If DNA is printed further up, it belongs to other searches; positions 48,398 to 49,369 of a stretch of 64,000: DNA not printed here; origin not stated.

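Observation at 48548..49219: Complementary degeneration of two E1-like proteins suggests a heterodimeric bacterial E1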

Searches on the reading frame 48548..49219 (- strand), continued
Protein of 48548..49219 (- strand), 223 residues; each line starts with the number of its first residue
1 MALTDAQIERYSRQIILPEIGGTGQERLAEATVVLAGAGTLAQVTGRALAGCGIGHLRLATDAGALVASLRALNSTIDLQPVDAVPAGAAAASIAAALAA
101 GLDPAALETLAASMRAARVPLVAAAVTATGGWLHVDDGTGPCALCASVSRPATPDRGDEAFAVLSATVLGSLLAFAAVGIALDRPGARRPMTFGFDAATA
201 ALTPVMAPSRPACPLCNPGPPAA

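Call 19: find_related_loci(query=A2, collection=genome_contigs, flank=8000)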
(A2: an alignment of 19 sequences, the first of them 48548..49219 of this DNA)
Query A2 (223 aa) in genome_contigs; peptide patterns used: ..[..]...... (x = any residue, [..] = any of these).
535 stretches matched a pattern; 528 encode a relative of the query (tblastn E <= 1e-3); the best 80 are kept; 80 distinct loci.
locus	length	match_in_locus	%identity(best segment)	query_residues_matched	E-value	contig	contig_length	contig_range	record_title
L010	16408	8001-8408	52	1-134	1e-25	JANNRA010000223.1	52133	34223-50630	MAG: bacterium isolate SOY_31_metabat_388 SOY_31_k141_2176637, whole genome shotgun sequence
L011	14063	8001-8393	47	1-135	9e-25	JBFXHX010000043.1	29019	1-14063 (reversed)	MAG: Candidatus Binatia bacterium isolate CA_2019_TPIn_197 NODE_5080_length_29019_cov_10.852035_TPIn, whole genome shotg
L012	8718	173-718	44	1-182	2e-24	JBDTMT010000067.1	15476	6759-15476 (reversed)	MAG: bacterium isolate cluster3_bin.132 NODE_14857_length_15476_cov_7.921406, whole genome shotgun sequence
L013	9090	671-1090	46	1-145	4e-24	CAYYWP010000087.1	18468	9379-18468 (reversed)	MAG TPA_asm: uncultured Candidatus Binatia bacterium isolate SRP237561_co1_359 genome assembly, contig: NODE_5048_length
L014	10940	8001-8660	36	1-216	1e-23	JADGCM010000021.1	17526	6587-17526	MAG: Magnetococcales bacterium isolate nWRX3bin11 nWRX3_bin11_NODE_656_length_17526_cov_4.765440, whole genome shotgun s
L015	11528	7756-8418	35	1-218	7e-22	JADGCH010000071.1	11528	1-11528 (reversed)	MAG: Magnetococcales bacterium isolate nWRX1bin3 nWRX1_bin3_NODE_71_length_11528_cov_55.929051, whole genome shotgun seq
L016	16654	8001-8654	35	3-216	5e-20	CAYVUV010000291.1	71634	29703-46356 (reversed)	MAG TPA_asm: uncultured Candidatus Binatia bacterium isolate binchicken_co200_21 genome assembly, contig: k141_1530881,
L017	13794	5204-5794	37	3-213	2e-19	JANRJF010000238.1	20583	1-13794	MAG: Deltaproteobacteria bacterium isolate bins.329 k141_2547002, whole genome shotgun sequence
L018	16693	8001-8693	28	3-217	3e-19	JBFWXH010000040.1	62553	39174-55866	MAG: Candidatus Binatia bacterium isolate CA_2019_TPBS_136 NODE_3279_length_62553_cov_6.514097_TPBS, whole genome shotgu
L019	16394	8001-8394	46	2-138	2e-23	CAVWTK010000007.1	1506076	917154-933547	MAG: uncultured bacterium isolate MFD05442.bin.2.281 genome assembly, contig: contig_6837, whole genome shotgun sequence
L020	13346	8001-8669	36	3-220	5e-18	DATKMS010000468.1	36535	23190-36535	MAG TPA_asm: Candidatus Margulisiibacteriota bacterium isolate SMAG_U14717 k141_1521781, whole genome shotgun sequence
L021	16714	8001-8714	33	3-217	6e-18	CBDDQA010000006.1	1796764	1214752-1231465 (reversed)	MAG: uncultured Candidatus Binatia bacterium isolate 6ae7d3f7-6f3a-412e-99ff-c928d72fc6b4 genome assembly, contig: conti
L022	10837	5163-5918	31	1-219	4e-17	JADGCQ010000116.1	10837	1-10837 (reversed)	MAG: Magnetococcales bacterium isolate nWRX3bin6 nWRX3_bin6_NODE_116_length_10837_cov_104.803191, whole genome shotgun s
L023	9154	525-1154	37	3-216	5e-17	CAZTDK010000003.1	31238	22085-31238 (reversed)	MAG TPA_asm: uncultured Candidatus Binatia bacterium isolate binchicken_co54_374 genome assembly, contig: NODE_2422_leng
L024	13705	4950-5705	31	1-219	5e-17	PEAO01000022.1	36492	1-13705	MAG: Magnetococcales bacterium DCbin2 scaffold127, whole genome shotgun sequence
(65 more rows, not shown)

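Call 48: predict_structure(alignment_id=A1)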
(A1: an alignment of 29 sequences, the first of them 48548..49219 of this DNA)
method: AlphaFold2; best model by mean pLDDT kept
length: 223 residues; sequences in the alignment: 29
mean_pLDDT: 92.6   pTM: 0.88
mean pLDDT of the five models: 92.6, 91.5, 91.2, 91.0, 90.8
residues with pLDDT >= 90: 176; 70-90: 41; 50-70: 6; < 50: 0
segments of 3 or more residues with pLDDT < 50: none
pLDDT, mean of each block of 10 residues (from residue 1): 75 76 95 97 98 97 90 96 90 96 96 96 96 97 94 78 96 98 96 96 96 93 82
secondary structure, 60 per line:
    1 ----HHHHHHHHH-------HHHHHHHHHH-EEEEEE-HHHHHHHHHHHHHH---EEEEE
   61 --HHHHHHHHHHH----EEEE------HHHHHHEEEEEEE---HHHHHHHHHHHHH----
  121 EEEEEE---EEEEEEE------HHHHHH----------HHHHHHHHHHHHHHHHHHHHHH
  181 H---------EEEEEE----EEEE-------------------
elements in order: H5-13 H21-30 E32-37 H39-52 E56-60 H63-73 E78-81 H88-93 E94-100 H104-116 E121-126 E130-136 H143-148 H159-181 E191-196 E201-204

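Call 51: fold_search(model_id=the predicted structure, library=pdb)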
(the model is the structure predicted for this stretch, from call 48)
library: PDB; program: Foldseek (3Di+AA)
matches with E <= 10: 1680; with E <= 0.001: 235
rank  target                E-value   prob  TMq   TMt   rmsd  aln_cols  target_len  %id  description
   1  1jw9_B                3.9e-15  1.00  0.80  0.74   3.9       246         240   26  Structure of the Native MoeB-MoaD Protein Complex (released 2001-11-21)
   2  1zud_1                1.0e-14  1.00  0.75  0.71   4.2       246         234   24  Structure of ThiS-ThiF protein complex (released 2006-01-31)
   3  1zud_3                2.1e-14  1.00  0.77  0.72   4.2       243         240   23  Structure of ThiS-ThiF protein complex (released 2006-01-31)
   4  1zfn_D                9.1e-14  1.00  0.77  0.74   4.1       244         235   22  Structural Analysis of Escherichia coli ThiF (released 2005-06-14)
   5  1zkm_B                1.6e-13  1.00  0.77  0.75   3.7       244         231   22  Structural Analysis of Escherichia Coli ThiF (released 2005-06-14)
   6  1zfn_A                2.0e-13  1.00  0.78  0.72   3.9       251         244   24  Structural Analysis of Escherichia coli ThiF (released 2005-06-14)
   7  6yuc_D                2.0e-13  1.00  0.76  0.61   4.7       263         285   23  Crystal structure of Uba4-Urm1 from Chaetomium thermophilum (released 2020-07-22)
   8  6z6s_DDD              2.0e-13  1.00  0.76  0.61   4.7       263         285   23  Crystal structure of Uba4-Urm1 from Chaetomium thermophilum (released 2020-07-22)
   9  6yub_A                2.7e-13  1.00  0.74  0.41   4.5       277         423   21  Crystal structure of Uba4 from Chaetomium thermophilum (released 2020-07-22)
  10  1zfn_B                3.0e-13  1.00  0.75  0.72   4.3       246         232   23  Structural Analysis of Escherichia coli ThiF (released 2005-06-14)
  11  1zkm_C                3.4e-13  1.00  0.78  0.72   4.3       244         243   23  Structural Analysis of Escherichia Coli ThiF (released 2005-06-14)
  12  1zkm_D                5.3e-13  1.00  0.77  0.73   3.9       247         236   23  Structural Analysis of Escherichia Coli ThiF (released 2005-06-14)
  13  1jwa_B                1.5e-12  1.00  0.72  0.73   4.3       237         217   24  Structure of the ATP-bound MoeB-MoaD Protein Complex (released 2001-11-21)
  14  6yub_B                2.2e-12  1.00  0.73  0.58   4.8       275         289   21  Crystal structure of Uba4 from Chaetomium thermophilum (released 2020-07-22)
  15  6h78_I                4.9e-11  1.00  0.66  0.54   5.6       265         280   14  E1 enzyme for ubiquitin like protein activation. (released 2018-10-31)
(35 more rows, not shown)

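Call 55: search_protein_families(library=pfam, proteins=[L014:7995-8966:+, L001:7726-8004:+], max_evalue=0.01)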
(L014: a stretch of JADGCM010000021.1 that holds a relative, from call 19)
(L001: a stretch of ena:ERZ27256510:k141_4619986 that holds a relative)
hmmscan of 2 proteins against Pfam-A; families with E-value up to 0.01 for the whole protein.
L014:7995-8966:+ (324 aa): 2 families
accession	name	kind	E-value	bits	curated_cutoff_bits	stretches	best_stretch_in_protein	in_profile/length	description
PF01206.22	TusA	-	9.7e-11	41.8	28.6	1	229-280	3-54/70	Sulfurtransferase TusA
PF00899.27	ThiF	-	1.1e-09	38.3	28.1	1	13-59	1-47/238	ThiF family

L001:7726-8004:+ (92 aa): 1 family
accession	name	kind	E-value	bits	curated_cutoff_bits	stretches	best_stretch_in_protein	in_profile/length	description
PF09383.16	NIL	-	3.4e-14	52.9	24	1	19-84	3-72/73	NIL domain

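Call 56: find_encoding_contigs(protein=P0022, flank=5000, max_places=2)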
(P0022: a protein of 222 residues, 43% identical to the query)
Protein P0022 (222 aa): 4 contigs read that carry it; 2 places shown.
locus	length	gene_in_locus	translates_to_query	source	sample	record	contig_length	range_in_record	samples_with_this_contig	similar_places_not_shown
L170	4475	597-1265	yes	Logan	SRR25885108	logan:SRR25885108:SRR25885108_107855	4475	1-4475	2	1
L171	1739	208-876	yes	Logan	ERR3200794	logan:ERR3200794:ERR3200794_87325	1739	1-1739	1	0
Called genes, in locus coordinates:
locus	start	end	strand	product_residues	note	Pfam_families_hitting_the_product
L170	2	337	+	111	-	?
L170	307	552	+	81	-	PF09383:NIL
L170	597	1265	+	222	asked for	-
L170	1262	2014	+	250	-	PF00702:Hydrolase, PF12710:HAD, PF13419:HAD_2, PF13242:Hydrolase_like (weak)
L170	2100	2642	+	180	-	PF01583:APS_kinase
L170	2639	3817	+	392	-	PF14306:PUA_2, PF01747:ATP-sulfurylase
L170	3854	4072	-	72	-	-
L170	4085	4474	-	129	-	?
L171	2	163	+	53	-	?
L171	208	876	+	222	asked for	-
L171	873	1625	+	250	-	PF00702:Hydrolase, PF12710:HAD, PF13419:HAD_2, PF13242:Hydrolase_like (weak)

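Call 57: find_encoding_contigs(protein=P0018, flank=5000, max_places=2)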
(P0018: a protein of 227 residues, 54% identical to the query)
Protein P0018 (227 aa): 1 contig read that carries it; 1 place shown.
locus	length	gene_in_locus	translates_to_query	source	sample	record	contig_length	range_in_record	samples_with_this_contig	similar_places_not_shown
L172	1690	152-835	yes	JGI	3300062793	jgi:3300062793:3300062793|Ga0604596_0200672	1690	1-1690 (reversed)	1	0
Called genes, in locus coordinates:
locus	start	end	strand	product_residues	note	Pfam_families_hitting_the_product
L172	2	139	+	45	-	?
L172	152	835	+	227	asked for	PF00899:ThiF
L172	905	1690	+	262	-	?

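Call 58: find_encoding_contigs(protein=P0014, flank=5000, max_places=2)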
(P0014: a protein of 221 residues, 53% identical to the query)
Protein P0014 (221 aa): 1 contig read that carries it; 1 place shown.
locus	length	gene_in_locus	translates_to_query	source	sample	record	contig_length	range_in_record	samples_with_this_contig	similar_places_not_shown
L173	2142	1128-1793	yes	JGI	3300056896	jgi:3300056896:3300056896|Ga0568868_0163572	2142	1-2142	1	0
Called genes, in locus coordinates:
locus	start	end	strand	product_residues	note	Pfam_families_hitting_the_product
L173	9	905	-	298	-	PF00009:GTP_EFTU (faint), PF01926:MMR_HSR1, PF02421:FeoB_N, PF03193:RsgA_GTPase (faint), PF07650:KH_2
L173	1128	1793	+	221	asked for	PF00899:ThiF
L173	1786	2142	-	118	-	?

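Call 65: search_protein_representatives(alignment_id=A2)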
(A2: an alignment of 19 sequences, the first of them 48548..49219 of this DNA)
Query: 19 sequences, 217 profile positions. Proteins with E-value up to 0.001 (for the whole library): 17296; up to 1e-10: 8624; up to 1e-30: 446. The best 150 are listed.
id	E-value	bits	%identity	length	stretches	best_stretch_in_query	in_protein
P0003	8.4e-72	258.3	-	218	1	1-216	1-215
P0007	6.3e-70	252.2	-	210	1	1-213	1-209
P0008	6.3e-70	252.2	-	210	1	1-215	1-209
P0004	3.1e-67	243.4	-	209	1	1-213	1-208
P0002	1.5e-66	241.1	-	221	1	1-216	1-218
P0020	3.1e-65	236.8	-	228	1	1-216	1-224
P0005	2.5e-62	227.3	-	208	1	2-216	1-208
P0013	3.1e-61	223.8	-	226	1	2-216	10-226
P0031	2.4e-59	217.6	-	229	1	1-213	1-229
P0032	4.8e-59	216.6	-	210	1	1-213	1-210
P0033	2.4e-58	214.3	-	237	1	2-214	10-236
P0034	6.6e-58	212.9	-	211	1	1-212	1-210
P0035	1.4e-57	211.9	-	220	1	1-214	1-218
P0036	1.4e-57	211.8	-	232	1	1-213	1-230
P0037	6.1e-57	209.7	-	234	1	1-215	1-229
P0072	1.0e-47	179.6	-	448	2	2-200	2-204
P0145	5.7e-41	157.5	-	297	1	1-214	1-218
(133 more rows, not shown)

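Call 68: find_encoding_contigs(protein=P0072, flank=8000, max_places=3)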
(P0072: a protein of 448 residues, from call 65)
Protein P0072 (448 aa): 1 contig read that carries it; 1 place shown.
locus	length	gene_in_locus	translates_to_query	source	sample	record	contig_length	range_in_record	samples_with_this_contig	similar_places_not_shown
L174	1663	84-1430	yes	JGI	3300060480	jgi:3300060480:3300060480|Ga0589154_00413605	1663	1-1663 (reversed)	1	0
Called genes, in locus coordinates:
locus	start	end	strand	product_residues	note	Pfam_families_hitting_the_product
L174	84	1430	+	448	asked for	PF00899:ThiF (weak), PF13241:NAD_binding_7 (faint), PF00899:ThiF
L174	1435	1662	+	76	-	?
